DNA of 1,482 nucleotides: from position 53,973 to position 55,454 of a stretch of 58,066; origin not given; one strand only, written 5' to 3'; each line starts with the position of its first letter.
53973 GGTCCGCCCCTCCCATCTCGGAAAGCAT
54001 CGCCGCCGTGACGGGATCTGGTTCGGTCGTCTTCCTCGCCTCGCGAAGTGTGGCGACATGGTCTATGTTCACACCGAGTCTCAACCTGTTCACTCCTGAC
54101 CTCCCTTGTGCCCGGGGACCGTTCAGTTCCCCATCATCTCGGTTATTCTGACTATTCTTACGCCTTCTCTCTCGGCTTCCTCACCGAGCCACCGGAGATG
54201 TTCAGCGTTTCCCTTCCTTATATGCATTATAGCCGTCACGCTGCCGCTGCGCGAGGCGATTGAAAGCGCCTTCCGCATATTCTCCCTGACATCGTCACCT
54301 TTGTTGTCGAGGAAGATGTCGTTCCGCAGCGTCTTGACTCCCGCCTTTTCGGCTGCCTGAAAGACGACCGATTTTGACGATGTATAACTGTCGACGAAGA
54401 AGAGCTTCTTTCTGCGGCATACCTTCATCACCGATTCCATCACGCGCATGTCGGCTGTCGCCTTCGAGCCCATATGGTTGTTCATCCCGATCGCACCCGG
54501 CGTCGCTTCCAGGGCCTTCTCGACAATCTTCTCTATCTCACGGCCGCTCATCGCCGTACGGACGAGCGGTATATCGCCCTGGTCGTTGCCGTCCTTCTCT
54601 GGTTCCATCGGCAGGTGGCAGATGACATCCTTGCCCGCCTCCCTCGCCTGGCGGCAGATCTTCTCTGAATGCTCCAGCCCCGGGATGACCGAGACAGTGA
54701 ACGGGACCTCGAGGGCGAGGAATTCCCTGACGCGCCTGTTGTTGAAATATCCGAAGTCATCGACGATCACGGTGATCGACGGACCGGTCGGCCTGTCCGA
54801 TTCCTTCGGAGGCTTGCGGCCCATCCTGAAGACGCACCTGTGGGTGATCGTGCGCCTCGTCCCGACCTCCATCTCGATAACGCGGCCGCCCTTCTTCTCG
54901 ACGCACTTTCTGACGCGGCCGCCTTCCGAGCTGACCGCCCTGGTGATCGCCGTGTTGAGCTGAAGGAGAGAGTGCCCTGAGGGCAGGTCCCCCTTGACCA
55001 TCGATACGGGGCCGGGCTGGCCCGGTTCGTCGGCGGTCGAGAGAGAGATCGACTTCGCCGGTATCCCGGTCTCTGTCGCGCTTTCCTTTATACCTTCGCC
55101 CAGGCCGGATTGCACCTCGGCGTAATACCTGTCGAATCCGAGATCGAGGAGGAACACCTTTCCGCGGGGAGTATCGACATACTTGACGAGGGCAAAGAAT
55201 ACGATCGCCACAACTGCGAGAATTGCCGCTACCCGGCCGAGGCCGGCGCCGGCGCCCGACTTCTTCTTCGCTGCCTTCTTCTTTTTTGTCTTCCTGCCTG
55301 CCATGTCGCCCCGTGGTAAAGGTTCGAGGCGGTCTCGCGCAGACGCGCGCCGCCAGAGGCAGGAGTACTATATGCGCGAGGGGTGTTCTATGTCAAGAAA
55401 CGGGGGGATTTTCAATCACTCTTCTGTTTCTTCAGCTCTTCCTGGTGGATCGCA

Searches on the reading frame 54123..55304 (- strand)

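Call 47: search_protein_families(library=pfam, proteins=[window:54123-55304:-], max_evalue=0.0001)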
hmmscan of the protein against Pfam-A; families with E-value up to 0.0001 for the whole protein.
window:54123-55304:- (393 aa): 1 family
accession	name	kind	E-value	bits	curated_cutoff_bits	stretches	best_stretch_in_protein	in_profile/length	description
PF04748.18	Polysacc_deac_2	-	2e-62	210.5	27.5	1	179-391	1-212/212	Divergent polysaccharide deacetylase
